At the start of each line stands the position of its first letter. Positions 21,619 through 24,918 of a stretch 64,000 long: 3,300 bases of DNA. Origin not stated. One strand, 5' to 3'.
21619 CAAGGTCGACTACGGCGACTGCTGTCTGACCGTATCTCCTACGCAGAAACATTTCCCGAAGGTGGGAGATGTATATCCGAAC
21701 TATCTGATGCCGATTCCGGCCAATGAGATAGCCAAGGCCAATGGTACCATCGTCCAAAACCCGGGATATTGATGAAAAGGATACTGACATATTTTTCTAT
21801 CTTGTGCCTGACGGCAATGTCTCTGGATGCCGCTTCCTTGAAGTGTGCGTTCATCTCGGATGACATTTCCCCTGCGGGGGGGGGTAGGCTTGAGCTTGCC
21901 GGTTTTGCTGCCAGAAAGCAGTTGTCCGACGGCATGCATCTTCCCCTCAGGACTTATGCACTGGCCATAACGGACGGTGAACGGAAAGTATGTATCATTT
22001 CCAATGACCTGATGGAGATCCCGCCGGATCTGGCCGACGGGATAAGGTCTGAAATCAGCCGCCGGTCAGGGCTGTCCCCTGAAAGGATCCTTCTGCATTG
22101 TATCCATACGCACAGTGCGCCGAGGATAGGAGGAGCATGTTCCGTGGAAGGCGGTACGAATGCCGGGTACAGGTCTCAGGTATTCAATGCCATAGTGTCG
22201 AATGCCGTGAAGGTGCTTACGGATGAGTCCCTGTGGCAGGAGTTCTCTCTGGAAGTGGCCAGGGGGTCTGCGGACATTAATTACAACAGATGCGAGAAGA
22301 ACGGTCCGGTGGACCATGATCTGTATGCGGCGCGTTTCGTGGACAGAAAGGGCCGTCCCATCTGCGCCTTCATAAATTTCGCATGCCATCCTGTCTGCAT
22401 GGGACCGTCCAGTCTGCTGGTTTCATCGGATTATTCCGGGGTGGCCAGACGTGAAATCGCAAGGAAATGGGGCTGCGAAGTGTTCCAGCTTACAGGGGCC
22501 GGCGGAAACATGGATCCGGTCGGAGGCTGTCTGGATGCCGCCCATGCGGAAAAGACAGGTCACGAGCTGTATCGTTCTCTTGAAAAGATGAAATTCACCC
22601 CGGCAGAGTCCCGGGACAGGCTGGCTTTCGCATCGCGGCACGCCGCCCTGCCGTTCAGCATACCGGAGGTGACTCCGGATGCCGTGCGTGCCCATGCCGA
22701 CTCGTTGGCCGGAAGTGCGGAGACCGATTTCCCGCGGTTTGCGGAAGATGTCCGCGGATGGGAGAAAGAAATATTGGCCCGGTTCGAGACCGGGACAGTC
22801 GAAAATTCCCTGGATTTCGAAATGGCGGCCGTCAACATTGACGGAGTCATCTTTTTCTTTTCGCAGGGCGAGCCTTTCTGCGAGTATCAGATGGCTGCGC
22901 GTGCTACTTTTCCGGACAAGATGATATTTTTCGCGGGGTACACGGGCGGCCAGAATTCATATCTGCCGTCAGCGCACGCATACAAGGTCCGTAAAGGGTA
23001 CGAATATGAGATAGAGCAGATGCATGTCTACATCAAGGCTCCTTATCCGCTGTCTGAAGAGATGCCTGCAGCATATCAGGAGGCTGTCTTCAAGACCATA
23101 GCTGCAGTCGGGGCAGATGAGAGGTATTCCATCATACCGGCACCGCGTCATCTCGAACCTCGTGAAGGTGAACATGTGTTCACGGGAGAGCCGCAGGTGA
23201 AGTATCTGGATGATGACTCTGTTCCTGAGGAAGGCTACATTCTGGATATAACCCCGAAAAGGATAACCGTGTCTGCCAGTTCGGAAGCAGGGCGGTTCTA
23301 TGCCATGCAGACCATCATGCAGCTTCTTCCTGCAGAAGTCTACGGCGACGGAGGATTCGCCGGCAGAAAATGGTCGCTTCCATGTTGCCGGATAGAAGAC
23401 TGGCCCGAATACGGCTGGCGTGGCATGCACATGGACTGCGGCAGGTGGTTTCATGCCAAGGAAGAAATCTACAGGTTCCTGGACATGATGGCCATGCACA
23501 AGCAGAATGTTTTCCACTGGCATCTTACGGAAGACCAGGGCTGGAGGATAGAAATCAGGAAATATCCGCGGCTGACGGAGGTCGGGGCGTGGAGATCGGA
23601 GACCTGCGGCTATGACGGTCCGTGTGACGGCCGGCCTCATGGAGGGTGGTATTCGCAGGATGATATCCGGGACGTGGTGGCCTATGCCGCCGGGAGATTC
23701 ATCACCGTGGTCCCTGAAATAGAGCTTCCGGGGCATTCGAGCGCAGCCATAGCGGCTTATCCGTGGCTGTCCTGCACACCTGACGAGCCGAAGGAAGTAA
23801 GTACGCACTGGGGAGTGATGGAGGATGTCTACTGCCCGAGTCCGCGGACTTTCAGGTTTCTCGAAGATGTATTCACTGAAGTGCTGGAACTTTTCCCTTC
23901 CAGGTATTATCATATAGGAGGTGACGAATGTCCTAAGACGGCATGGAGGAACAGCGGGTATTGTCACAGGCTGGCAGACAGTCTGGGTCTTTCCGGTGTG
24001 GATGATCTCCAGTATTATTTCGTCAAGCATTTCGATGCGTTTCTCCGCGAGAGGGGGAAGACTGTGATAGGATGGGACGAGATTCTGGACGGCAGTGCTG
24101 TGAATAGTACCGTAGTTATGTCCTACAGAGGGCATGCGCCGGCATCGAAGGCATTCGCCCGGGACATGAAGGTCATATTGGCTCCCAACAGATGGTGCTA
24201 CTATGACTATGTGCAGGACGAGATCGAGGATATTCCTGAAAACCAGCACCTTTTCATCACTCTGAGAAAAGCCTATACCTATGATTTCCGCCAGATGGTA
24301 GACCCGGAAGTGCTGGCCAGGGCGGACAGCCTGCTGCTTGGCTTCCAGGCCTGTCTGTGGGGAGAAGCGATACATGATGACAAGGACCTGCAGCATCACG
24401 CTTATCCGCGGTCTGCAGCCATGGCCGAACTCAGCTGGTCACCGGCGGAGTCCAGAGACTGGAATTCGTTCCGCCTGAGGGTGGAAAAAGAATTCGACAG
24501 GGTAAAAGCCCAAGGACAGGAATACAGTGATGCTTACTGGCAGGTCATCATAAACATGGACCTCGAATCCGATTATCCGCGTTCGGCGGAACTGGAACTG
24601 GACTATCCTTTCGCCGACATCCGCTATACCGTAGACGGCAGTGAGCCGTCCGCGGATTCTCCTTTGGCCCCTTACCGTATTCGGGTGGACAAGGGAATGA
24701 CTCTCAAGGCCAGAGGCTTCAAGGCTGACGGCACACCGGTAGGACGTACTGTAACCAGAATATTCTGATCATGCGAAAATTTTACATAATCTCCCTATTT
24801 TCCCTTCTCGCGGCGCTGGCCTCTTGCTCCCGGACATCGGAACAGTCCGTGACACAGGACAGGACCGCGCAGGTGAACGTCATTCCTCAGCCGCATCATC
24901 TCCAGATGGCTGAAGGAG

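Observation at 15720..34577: DeoR-linked SusC/SusD locus containing MurQ, a MurK-like kinase and a MurT-like permease: candidate peptidoglycan/muropeptide utilisation locus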

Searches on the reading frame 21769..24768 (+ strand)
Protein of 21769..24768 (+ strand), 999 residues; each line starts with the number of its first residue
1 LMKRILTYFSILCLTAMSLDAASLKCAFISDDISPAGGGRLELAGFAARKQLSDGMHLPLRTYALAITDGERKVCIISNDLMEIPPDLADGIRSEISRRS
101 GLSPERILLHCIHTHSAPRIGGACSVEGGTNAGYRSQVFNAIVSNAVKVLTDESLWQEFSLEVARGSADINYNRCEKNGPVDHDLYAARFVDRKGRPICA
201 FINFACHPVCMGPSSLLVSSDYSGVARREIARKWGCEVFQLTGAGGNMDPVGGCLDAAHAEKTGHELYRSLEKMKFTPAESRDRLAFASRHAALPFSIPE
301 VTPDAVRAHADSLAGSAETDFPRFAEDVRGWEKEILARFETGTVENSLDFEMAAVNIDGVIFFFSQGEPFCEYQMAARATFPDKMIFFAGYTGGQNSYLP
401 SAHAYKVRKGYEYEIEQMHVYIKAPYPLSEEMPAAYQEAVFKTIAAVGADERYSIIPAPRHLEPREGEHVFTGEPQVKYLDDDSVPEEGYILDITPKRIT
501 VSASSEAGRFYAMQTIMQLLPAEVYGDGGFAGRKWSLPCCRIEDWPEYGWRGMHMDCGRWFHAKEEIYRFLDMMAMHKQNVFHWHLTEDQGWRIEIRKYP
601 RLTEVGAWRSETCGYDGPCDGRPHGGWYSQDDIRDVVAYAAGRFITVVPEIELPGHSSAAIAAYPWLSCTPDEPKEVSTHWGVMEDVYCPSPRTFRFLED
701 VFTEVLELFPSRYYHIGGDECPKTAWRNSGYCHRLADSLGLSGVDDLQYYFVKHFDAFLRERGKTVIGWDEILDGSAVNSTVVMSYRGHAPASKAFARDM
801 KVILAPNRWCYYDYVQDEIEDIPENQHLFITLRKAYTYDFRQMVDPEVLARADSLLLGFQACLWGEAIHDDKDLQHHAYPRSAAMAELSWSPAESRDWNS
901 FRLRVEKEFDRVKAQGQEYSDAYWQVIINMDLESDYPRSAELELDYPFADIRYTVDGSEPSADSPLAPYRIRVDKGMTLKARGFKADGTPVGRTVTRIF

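Call 3: search_protein_families(library=pfam, proteins=[window:21769-24768:+])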
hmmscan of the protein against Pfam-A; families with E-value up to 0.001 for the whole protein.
window:21769-24768:+ (999 aa): 5 families
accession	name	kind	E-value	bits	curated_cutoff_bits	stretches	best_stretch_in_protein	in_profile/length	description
PF00728.28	Glyco_hydro_20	-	5.5e-105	352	22.3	1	548-892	1-347/348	Glycosyl hydrolase family 20, catalytic domain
PF02838.20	Glyco_hydro_20b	-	3.3e-15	57.4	26.1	1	480-545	68-124/124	Glycosyl hydrolase family 20, domain 2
PF04734.18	Ceramidase_alk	-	7.5e-12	45.1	32.1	1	42-228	18-224/509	Neutral/alkaline non-lysosomal ceramidase, N-terminal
PF13290.12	CHB_HEX_C_1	-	6.7e-08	32.8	22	1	940-990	12-62/67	Chitobiase/beta-hexosaminidase C-terminal domain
PF13287.12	Fn3_assoc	-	3.9e-06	27.3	23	1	942-989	3-50/59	Fn3 associated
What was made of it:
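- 21772..23121 (+): N-terminal neutral-ceramidase-fold zinc-amidase module of the fusion protein ('Cer', residues 1-450), with a type-I signal peptide. Pfam Ceramidase_alk 7.5e-12 (call 3).
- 23209..24768 (+): GH20 'type A' beta-N-acetylhexosaminidase domain of the same protein (residues about 480-998). Canonical -1 Arg retained (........). Glyco_hydro_20 5.5e-105 (call 3).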

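Call 4: search_protein_families(library=ncbifam, proteins=[window:21769-24768:+])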
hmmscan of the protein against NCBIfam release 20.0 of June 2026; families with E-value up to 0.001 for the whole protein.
window:21769-24768:+ (999 aa): 2 families
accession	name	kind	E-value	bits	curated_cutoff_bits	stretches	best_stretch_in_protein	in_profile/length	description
NF041649.1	ceramidase_neut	equivalog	4.7e-07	28.4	1200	1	43-232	19-227/636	neutral ceramidase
NF041654.1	GlcNAcase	equivalog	4.4e-05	22.1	1000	1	487-553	94-148/732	beta-N-acetylglucosaminidase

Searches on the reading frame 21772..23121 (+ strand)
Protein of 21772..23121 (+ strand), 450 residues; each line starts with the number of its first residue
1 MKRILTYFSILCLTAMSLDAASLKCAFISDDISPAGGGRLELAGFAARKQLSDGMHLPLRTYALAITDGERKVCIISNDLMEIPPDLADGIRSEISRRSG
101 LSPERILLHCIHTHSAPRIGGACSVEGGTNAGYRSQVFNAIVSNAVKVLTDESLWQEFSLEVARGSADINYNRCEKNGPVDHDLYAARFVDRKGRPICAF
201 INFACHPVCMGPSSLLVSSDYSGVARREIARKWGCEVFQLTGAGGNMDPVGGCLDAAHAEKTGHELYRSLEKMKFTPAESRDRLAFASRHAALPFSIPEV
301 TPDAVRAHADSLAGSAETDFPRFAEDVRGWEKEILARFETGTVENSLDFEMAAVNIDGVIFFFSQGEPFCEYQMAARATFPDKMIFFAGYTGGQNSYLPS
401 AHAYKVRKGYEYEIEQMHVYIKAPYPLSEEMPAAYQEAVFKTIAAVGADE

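Call 34: search_solved_structures(query=window:21772-23121:+, max_evalue=1, show_alignments=1)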
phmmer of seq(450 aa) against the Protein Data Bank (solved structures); distinct sequences matched with E-value up to 1: 3.
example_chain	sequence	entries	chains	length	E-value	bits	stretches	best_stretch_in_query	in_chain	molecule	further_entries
4wgk_A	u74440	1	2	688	0.0018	20.8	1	41-226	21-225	Neutral ceramidase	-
2zws_A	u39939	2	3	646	0.0091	18.5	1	39-249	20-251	Neutral ceramidase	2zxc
6mph_1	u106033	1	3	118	0.42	13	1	127-189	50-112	DF1W-a.01 heavy chain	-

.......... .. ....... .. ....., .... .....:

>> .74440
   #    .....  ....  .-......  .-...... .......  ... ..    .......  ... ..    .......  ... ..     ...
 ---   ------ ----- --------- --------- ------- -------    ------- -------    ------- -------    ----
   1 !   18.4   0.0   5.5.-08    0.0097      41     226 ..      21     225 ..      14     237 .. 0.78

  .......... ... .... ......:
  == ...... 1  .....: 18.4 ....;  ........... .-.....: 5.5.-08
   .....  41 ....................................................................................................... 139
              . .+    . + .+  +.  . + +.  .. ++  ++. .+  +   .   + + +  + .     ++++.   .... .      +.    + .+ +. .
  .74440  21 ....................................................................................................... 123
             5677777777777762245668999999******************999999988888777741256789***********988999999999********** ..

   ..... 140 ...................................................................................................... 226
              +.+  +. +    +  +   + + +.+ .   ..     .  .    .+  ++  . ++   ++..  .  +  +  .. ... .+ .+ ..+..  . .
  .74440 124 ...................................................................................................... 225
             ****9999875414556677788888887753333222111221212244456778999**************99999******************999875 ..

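Call 37: find_homologous_proteins(query=window:21772-23121:+, max_evalue=0.00001)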
Query seq(450 aa) (450 aa): 303 proteins with E <= 0.00001 among 8000 candidates; the best 120 are listed.
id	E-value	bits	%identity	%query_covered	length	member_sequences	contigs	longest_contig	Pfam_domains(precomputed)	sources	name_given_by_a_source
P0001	4.0e-191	654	65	99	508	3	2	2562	PF04734.19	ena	-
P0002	2.0e-187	642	66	97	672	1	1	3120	PF00728.29,PF02838.21,PF04734.19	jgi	jgi:hypothetical protein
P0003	5.1e-179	614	65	95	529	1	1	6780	PF04734.19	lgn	-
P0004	9.6e-179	613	64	96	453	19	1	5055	PF04734.19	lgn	-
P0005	4.8e-178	611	64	97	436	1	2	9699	PF04734.19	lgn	-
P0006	6.4e-178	611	63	96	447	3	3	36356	PF04734.19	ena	-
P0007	1.9e-177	609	61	99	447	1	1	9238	PF04734.19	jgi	-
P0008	1.5e-175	603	61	96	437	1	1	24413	PF04734.19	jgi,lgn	-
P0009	1.5e-175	603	63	97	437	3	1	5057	PF04734.19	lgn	-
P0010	2.3e-175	602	62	97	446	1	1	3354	PF04734.19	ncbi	-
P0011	6.0e-175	601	62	99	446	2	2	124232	PF04734.19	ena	-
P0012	1.1e-174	600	62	97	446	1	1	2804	PF04734.19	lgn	-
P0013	5.2e-174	598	62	96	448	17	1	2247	PF04734.19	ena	-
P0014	3.0e-173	595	61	99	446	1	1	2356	PF04734.19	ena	-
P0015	6.8e-173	594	61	99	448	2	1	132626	PF04734.19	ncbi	-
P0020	2.2e-171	589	60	99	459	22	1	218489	PF04734.19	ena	-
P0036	7.1e-158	545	58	95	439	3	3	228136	PF04734.19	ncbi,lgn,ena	-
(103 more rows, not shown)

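Call 50: predict_structure(alignment_id=A1)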
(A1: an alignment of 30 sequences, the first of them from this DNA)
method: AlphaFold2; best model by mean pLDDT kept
length: 450 residues; sequences in the alignment: 30
mean_pLDDT: 80.7   pTM: 0.84
mean pLDDT of the five models: 80.7, 77.6, 76.4, 76.3, 75.5
residues with pLDDT >= 90: 183; 70-90: 158; 50-70: 74; < 50: 35
segments of 3 or more residues with pLDDT < 50: 14-19, 208-216, 408-422
pLDDT, mean of each block of 10 residues (from residue 1): 64 50 93 77 59 71 96 94 86 98 94 80 83 94 98 96 88 66 93 96 65 51 89 93 57 69 90 92 90 86 88 67 75 85 83 95 84 92 90 68 65 42 67 93 83
secondary structure, 60 per line:
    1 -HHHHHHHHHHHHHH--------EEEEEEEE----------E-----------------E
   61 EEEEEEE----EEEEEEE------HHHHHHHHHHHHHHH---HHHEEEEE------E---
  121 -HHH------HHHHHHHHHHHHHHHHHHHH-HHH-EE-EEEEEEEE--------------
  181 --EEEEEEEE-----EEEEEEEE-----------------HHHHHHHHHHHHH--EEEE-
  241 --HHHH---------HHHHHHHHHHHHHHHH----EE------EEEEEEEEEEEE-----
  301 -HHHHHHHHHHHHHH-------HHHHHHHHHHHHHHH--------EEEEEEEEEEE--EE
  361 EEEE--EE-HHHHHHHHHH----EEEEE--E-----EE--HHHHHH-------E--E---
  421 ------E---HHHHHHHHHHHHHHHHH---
elements in order: H2-15 E24-31 E60-67 E72-78 H85-99 E106-110 H131-150 E159-166 E183-190 E196-203 H221-233 E236-239 H243-246 H256-271 E284-295 H302-315 H323-337 E346-356 E359-364 H370-379 E384-388 H401-406 H431-447
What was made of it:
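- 21772..23121 (+): AF2 model pLDDT 80.7 (call 50).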

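Call 53: fold_search(model_id=the predicted structure, library=pdb)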
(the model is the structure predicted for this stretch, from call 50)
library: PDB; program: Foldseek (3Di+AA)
matches with E <= 10: 806; with E <= 0.001: 4
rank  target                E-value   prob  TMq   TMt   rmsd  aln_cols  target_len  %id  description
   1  2zws                  6.5e-22  1.00  0.58  0.44   8.8       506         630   18  Crystal Structure Analysis of neutral ceramidase from Pseudomonas aeruginosa (released 2009-03-03)
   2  2zxc_A                3.2e-21  1.00  0.57  0.42   9.0       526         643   15  Ceramidase complexed with C2 (released 2009-02-03)
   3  4wgk_A                1.6e-20  1.00  0.60  0.42   8.8       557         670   14  Crystal structure of human neutral ceramidase with Zn-bound phosphate (released 2015-07-08)
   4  4wgk_B                4.0e-20  1.00  0.63  0.44   7.8       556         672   14  Crystal structure of human neutral ceramidase with Zn-bound phosphate (released 2015-07-08)
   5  1jro_B                1.3e-03  0.14  0.14  0.09  24.2       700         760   10  Crystal Structure of Xanthine Dehydrogenase from Rhodobacter capsulatus (released 2002-01-11)
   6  6s81_C                1.3e-03  0.10  0.07  0.08  22.8       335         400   11  Crystal structure of methionine adenosyltransferase from Pyrococcus furiosus (released 2020-02-05)
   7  6q6q                  2.6e-03  0.14  0.10  0.04  23.3       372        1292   11  Human aldehyde oxidase SNP G1269R (released 2019-05-01)
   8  1dgj                  3.0e-03  0.10  0.12  0.07  23.1       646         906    9  CRYSTAL STRUCTURE OF THE ALDEHYDE OXIDOREDUCTASE FROM DESULFOVIBRIO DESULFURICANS ATCC 27774 (released 2000-03-22)
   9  9jvt_V                3.1e-03  0.13  0.13  0.14  18.5       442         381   11  Structure of the C-terminal 4 domains (V4-V6-HP) villin bound to an actin (released 2025-10-15)
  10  3zyv_B                4.0e-03  0.13  0.14  0.06  24.9       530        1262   10  Crystal structure of the mouse liver Aldehyde Oxidase 3 (mAOX3) (released 2012-09-05)
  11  6s81_A                4.3e-03  0.06  0.07  0.08  21.2       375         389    9  Crystal structure of methionine adenosyltransferase from Pyrococcus furiosus (released 2020-02-05)
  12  3zyv_D                5.8e-03  0.11  0.14  0.06  25.1       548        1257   10  Crystal structure of the mouse liver Aldehyde Oxidase 3 (mAOX3) (released 2012-09-05)
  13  7orc_A                7.9e-03  0.10  0.13  0.06  22.7       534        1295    9  Human Aldehyde Oxidase in complex with Raloxifene (released 2021-09-01)
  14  8emt_B                9.5e-03  0.15  0.10  0.05  20.9       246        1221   10  Cryo-EM analysis of the human aldehyde oxidase from liver (released 2023-05-10)
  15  3zyv_C                1.0e-02  0.12  0.15  0.06  24.2       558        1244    9  Crystal structure of the mouse liver Aldehyde Oxidase 3 (mAOX3) (released 2012-09-05)
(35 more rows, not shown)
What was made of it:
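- Neutral-ceramidase fold with an intact zinc site, fused to a hexosaminidase (calls 34, 53).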

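Call 97: find_encoding_contigs(protein=P0036, flank=8000, max_places=2)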
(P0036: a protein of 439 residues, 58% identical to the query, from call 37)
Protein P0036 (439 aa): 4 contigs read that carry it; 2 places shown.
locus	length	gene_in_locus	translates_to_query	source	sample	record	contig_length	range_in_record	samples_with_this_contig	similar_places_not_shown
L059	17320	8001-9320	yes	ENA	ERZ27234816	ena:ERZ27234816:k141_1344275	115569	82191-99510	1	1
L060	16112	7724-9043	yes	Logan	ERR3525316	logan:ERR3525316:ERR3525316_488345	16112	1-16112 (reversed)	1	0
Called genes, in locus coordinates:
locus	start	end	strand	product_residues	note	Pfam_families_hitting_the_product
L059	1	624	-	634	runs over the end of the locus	PF02518:HATPase_c, PF00204:DNA_gyraseB, PF01751:Toprim, PF00986:DNA_gyraseB_C (weak)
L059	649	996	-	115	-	PF22544:HYDIN_VesB_CFA65-like_Ig, PF07610:DUF1573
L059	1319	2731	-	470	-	PF09825:BPL_N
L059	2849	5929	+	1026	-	PF13620:CarboxypepD_reg, PF13715:CarbopepD_reg_2, PF07715:Plug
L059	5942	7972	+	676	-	PF14322:SusD-like_3, PF07980:SusD_RagB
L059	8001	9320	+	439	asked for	PF04734:Ceramidase_alk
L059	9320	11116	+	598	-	PF02838:Glyco_hydro_20b, PF00728:Glyco_hydro_20, PF13287:Fn3_assoc, PF13290:CHB_HEX_C_1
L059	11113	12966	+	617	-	PF02838:Glyco_hydro_20b, PF00728:Glyco_hydro_20, PF13287:Fn3_assoc, PF13290:CHB_HEX_C_1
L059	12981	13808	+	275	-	PF13580:SIS_2 (weak), PF22645:GKRP_SIS_N, PF01380:SIS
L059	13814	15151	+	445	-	PF00932:LTD (weak)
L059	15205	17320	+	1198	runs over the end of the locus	PF13004:BACON, PF19190:BACON_2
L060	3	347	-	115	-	?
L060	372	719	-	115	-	PF22544:HYDIN_VesB_CFA65-like_Ig, PF07610:DUF1573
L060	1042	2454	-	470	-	PF09825:BPL_N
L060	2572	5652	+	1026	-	PF13620:CarboxypepD_reg, PF13715:CarbopepD_reg_2, PF07715:Plug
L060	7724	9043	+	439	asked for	PF04734:Ceramidase_alk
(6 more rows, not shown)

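Call 98: find_encoding_contigs(protein=P0020, flank=8000, max_places=2)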
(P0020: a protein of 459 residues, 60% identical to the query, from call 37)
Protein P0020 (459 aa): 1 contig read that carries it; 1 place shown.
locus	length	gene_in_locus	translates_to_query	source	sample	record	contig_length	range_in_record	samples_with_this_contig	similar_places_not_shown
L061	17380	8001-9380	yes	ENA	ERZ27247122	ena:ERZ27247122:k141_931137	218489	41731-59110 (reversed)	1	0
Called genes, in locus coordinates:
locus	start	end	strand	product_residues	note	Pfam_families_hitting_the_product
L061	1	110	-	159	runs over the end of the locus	PF02542:YgbB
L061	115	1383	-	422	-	PF19572:PorV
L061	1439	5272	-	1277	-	PF01364:Peptidase_C25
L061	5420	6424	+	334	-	PF11751:PorP_SprF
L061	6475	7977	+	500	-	PF03781:FGE-sulfatase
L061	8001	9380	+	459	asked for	PF04734:Ceramidase_alk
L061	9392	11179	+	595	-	PF02838:Glyco_hydro_20b, PF00728:Glyco_hydro_20, PF13287:Fn3_assoc (weak), PF13290:CHB_HEX_C_1 (weak)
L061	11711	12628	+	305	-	PF12784:PDDEXK_2, PF27070:HTH_Rpn_C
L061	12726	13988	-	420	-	PF00817:IMS, PF11798:IMS_HHH (weak), PF11799:IMS_C, PF13438:DUF4113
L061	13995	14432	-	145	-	PF00717:Peptidase_S24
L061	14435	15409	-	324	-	PF04613:LpxD, PF25084:LbH_EIF2B (faint), PF25087:GMPPB_C, PF14602:Hexapep_2 (faint), PF00132:Hexapep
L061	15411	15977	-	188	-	PF08207:EFP_N, PF01132:EFP, PF09285:Elong-fact-P_C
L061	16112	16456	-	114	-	-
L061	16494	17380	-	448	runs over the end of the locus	PF02878:PGM_PMM_I, PF02879:PGM_PMM_II, PF02880:PGM_PMM_III, PF00408:PGM_PMM_IV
